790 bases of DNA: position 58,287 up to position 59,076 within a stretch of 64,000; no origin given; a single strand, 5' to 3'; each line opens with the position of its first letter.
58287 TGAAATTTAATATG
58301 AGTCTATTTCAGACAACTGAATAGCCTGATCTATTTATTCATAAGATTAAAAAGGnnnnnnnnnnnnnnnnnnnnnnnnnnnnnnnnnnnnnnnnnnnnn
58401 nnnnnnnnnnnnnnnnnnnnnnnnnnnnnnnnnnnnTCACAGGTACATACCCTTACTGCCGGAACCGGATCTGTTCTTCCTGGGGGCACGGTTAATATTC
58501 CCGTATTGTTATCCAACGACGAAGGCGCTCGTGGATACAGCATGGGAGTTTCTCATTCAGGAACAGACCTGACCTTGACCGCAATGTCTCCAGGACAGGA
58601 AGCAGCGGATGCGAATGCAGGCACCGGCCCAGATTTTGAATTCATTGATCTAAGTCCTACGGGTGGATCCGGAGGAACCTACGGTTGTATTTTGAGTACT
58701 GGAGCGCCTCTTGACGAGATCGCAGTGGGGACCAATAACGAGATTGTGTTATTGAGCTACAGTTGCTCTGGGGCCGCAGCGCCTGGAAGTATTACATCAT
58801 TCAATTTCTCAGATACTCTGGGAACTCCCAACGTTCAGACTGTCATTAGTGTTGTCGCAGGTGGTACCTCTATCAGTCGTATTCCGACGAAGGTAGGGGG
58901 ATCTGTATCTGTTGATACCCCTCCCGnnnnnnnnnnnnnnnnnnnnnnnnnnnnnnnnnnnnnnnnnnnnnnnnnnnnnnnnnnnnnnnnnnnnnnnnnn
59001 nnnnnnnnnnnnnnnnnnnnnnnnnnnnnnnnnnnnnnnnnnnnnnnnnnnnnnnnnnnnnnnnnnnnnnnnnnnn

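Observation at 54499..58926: Three consecutive genes carry a cohesin-like domain, two at the C-terminus of He_PIG-repeat lipoproteins and one at the N-terminus of a dockerin-bearing protein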

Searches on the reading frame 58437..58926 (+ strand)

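Call 13: search_protein_families(library=pfam, proteins=[window:58437-58926:+], max_evalue=10)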
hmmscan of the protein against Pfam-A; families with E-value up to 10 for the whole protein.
window:58437-58926:+ (163 aa): 1 family
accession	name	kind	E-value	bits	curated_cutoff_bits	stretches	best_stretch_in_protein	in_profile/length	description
PF18657.6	YDG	-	0.015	16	25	1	42-82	40-78/85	YDG domain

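Call 14: find_homologous_proteins(query=window:58437-58926:+, max_evalue=0.001)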
Query window:58437-58926:+ (163 aa): 1 proteins with E <= 0.001 among 571 candidates.
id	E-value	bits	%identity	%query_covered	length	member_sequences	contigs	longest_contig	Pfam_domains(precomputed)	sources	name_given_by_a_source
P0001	1.9e-15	75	62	50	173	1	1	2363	-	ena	-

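Call 20: search_solved_structures(query=A2, max_evalue=10, show_alignments=3)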
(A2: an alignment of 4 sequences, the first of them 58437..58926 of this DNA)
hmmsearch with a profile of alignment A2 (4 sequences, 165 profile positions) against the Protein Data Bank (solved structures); distinct sequences matched with E-value up to 10: 3.
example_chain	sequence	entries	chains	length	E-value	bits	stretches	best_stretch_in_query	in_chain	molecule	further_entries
5nrk_A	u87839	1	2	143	0.15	14.8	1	6-146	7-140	Endoglucanase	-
5nrm_A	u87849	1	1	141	0.15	14.8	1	6-146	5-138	Endoglucanase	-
6xvu_A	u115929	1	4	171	0.22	14.2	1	14-83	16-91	Response regulator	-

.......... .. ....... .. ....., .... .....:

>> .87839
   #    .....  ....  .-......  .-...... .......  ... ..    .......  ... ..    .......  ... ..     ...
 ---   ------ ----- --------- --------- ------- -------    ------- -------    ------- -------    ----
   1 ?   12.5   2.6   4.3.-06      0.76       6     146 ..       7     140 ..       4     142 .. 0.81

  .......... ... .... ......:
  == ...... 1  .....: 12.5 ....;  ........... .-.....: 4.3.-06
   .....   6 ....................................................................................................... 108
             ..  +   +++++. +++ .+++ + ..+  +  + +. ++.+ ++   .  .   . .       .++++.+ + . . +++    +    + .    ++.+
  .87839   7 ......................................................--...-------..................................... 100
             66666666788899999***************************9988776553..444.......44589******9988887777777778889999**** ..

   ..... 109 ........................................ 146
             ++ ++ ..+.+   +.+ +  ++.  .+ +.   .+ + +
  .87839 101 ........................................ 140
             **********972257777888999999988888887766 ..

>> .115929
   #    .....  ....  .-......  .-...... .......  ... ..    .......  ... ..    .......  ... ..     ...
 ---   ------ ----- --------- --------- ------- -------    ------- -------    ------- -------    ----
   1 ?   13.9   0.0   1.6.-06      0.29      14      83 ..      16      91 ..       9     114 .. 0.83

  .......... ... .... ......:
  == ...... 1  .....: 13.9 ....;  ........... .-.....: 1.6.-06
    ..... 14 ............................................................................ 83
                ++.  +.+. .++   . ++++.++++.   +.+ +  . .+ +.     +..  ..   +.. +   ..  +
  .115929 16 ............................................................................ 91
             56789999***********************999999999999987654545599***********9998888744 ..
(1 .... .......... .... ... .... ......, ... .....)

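Call 23: predict_structure(alignment_id=A2)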
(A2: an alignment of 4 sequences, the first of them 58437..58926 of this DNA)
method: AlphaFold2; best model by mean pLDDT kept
length: 163 residues; sequences in the alignment: 4
mean_pLDDT: 35.9   pTM: 0.29
mean pLDDT of the five models: 35.9, 31.8, 31.6, 30.7, 30.2
residues with pLDDT >= 90: 0; 70-90: 0; 50-70: 0; < 50: 163
segments of 3 or more residues with pLDDT < 50: 1-163
pLDDT, mean of each block of 10 residues (from residue 1): 32 36 31 41 43 46 33 33 39 32 41 33 33 37 34 33 28
secondary structure, 60 per line:
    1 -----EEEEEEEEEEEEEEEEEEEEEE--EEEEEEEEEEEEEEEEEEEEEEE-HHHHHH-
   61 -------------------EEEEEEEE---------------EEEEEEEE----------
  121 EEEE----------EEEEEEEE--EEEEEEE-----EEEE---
elements in order: E6-27 E30-52 H54-59 E80-87 E103-110 E121-124 E135-142 E145-151 E157-160
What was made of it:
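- The first model, of gene 3, failed with pLDDT 36 (call 23).
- Tried and rejected: AlphaFold2 on the gene 3 domain with only the four window copies as alignment gave an unusable model (pLDDT 35.9, call 23).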

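Call 24: search_protein_representatives(alignment_id=A2)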
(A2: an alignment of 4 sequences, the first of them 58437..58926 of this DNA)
Query: 4 sequences, 165 profile positions. Proteins with E-value up to 0.001 (for the whole library): 684; up to 1e-10: 245; up to 1e-30: 10. The best 150 are listed.
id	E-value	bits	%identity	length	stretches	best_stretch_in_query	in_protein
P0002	6.4e-47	175.4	-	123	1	38-162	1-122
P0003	2.3e-46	173.6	-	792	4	10-147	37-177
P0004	1.1e-45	171.4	-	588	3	11-144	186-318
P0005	1.6e-45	170.8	-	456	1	3-162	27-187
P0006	1.8e-36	141.4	-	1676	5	26-159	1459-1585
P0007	4.1e-34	133.8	-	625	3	19-162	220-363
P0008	3.1e-33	130.9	-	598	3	16-159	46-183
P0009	4.8e-33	130.3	-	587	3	3-135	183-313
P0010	6.6e-33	129.8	-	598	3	15-156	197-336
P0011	3.9e-32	127.3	-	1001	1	3-162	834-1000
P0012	1.1e-30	122.5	-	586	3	4-159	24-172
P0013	1.9e-30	121.8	-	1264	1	5-161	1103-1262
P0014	2.4e-30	121.5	-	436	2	7-149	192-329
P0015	1.5e-29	118.9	-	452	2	17-155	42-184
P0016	1.2e-28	116.0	-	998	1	8-157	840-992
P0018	2.8e-28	114.8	-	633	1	5-161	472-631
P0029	4.4e-25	104.4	-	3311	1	6-162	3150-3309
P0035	5.6e-24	100.8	-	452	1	2-157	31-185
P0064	3.3e-20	88.5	-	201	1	10-160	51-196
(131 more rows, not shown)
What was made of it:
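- Tried and rejected: The exhaustive HMMER scan (call 24) was needed.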

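Call 26: search_protein_families(library=pfam, proteins=[P0003, P0004, P0005, P0006, P0014, P0013, P0029, P0018, P0035, P0064], max_evalue=0.1)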
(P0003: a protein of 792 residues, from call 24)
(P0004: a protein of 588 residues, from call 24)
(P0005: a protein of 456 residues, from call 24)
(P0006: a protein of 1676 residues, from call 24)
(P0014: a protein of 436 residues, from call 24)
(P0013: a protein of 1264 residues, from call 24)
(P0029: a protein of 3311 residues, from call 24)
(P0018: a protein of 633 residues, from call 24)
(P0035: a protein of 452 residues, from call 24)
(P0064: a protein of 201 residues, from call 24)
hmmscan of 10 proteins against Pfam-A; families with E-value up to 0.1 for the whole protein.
P0003 (792 aa): 0 families

P0004 (588 aa): 2 families
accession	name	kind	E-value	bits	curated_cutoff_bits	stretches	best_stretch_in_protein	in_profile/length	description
PF00963.24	Cohesin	-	2.5e-11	44.4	24.1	2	344-465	2-119/139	Cohesin domain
PF00404.24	Dockerin_1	-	0.022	15.4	22.9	1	501-552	2-52/57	Dockerin type I domain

P0005 (456 aa): 0 families

P0006 (1676 aa): 1 family
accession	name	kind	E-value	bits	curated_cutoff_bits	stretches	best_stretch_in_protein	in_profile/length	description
PF22494.2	choice_anch_I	-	7.7e-93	312.4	32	1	297-765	13-489/489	Choice-of-anchor I domain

P0014 (436 aa): 1 family
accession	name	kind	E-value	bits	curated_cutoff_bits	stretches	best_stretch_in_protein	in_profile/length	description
PF00404.24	Dockerin_1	-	0.044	14.4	22.9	0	353-400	2-50/57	Dockerin type I domain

P0013 (1264 aa): 3 families
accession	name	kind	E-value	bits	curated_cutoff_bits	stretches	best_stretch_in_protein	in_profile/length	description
PF05345.18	He_PIG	-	5.9e-76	251.5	24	12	151-205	34-95/96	Putative Ig domain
PF18957.6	RibLong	-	0.00064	20.9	27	0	687-721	38-72/93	Long Rib domain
PF24442.1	DUF7561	-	0.064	13.6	27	0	148-171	17-40/65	Family of unknown function (DUF7561)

P0029 (3311 aa): 9 families
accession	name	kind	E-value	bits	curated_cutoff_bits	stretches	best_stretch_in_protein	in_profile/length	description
PF18911.6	PKD_4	-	0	1602.2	27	31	2711-2791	4-85/85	PKD domain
PF00801.26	PKD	-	0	1209.5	23.5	31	2721-2785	8-76/80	PKD domain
PF01835.25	MG2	-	1.5e-34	118.7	32.8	0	1435-1494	32-91/96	MG2 domain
PF05345.18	He_PIG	-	2.2e-19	70.1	24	5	3061-3135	7-91/96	Putative Ig domain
PF18981.6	InlK_D3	-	1.4e-18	67.2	25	1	613-637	45-69/75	Internalin K domain (D3/D4)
PF16820.11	PKD_3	-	7.2e-18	64.7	26.3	1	592-628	32-68/68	PKD-like domain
PF24442.1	DUF7561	-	4.8e-08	33.2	27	0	883-896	38-51/65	Family of unknown function (DUF7561)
PF18115.7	Tudor_3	-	0.00025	21.3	25.8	0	737-765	19-47/52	DNA repair protein Crb2 Tudor domain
PF22352.2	K319L-like_PKD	-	0.045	14.2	27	0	2297-2353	16-79/84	K319L-like, PKD domain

P0018 (633 aa): 4 families
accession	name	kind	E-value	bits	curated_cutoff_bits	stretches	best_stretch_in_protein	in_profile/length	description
PF05345.18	He_PIG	-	3.1e-32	111.3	24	4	52-107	35-95/96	Putative Ig domain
PF07472.16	PA-IIL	-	0.033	15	21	0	184-212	51-78/107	Fucose-binding lectin II (PA-IIL)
PF00963.24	Cohesin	-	0.052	14.2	24.1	0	505-583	30-104/139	Cohesin domain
PF07679.22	I-set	-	0.072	13.6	23.7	0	84-107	67-90/90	Immunoglobulin I-set domain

P0035 (452 aa): 2 families
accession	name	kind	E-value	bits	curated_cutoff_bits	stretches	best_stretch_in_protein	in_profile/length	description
PF00404.24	Dockerin_1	-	2.7e-06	27.9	22.9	1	368-412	2-48/57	Dockerin type I domain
PF00963.24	Cohesin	-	8e-05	23.3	24.1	1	34-90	2-60/139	Cohesin domain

P0064 (201 aa): 0 families
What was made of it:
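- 58437..58926 (+): Cohesin-like domain of gene 3 (subtype b). P0035, a relative with the same architecture, hits Pfam Cohesin at 8e-5 and Dockerin_1 at 2.7e-6 (call 26).
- On Cohesin domain (Pfam PF00963): P0035 hits at 8e-5 (call 26).
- Relatives exceed Pfam's Cohesin cut-off (call 26).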

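Call 68: search_solved_structures(query=A5, max_evalue=1, show_alignments=1)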
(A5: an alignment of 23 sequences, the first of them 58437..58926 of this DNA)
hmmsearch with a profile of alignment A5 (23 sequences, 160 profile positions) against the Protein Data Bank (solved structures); distinct sequences matched with E-value up to 1: 21.
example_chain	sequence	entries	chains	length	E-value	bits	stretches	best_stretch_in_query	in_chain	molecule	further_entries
5lxv_A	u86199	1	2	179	3.7e-07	33.3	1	4-123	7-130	Scaffoldin C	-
5nrk_A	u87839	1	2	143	0.00018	24.5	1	3-55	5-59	Endoglucanase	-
5nrm_A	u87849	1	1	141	0.00019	24.5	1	3-55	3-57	Endoglucanase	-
4uyp_A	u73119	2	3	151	0.00026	24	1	4-58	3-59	Cellulosomal scaffoldin anchoring protein C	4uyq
6kg8_A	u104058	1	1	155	0.00048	23.2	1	3-118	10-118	Probably cellulosomal scaffolding protein, secreted cellulose-binding and cohesin domain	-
6kgc_A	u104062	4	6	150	0.0005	23.1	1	3-118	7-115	Probably cellulosomal scaffolding protein, secreted cellulose-binding and cohesin domain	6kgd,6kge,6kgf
1g1k_A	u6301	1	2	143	0.0013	21.8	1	3-58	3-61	SCAFFOLDING PROTEIN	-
2vn5_A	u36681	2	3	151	0.0019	21.2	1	3-58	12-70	SCAFFOLDING PROTEIN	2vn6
3l8q_A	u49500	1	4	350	0.002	21.2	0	7-63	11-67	Cellulosomal scaffoldin adaptor protein B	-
4dh2_A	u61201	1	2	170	0.0048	19.9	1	7-57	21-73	Cellulosome anchoring protein cohesin region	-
3kcp_A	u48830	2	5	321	0.0054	19.8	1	3-59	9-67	Cellulosomal-scaffolding protein A | Cellulosome anchoring protein cohesin region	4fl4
2xdh_A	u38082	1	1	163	0.007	19.4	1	3-56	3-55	COHESIN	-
10uy_A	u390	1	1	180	0.067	16.2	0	18-49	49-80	Cohesin domain number 4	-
4ums_A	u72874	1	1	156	0.12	15.4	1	7-55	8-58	CELLULOSOMAL ANCHORING SCAFFOLDIN B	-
3ul4_A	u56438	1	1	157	0.19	14.7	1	5-56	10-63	Cellulosome-anchoring protein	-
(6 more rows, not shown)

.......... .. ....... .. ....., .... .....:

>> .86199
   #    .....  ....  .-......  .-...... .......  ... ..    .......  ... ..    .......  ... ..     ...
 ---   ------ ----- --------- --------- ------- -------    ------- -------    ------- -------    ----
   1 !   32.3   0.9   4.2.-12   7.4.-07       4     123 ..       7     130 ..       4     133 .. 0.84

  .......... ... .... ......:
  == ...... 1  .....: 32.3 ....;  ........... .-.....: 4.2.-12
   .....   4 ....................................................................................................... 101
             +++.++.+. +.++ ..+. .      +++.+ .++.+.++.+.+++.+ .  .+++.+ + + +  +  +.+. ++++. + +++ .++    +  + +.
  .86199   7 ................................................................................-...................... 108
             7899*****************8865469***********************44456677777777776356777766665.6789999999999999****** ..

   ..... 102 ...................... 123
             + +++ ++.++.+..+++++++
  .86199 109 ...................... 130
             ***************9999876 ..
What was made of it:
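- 58437..58926 (+): The subtype-b profile hits 21 PDB chains, all cohesins, best 5lxv_A E 3.7e-7 (call 68).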
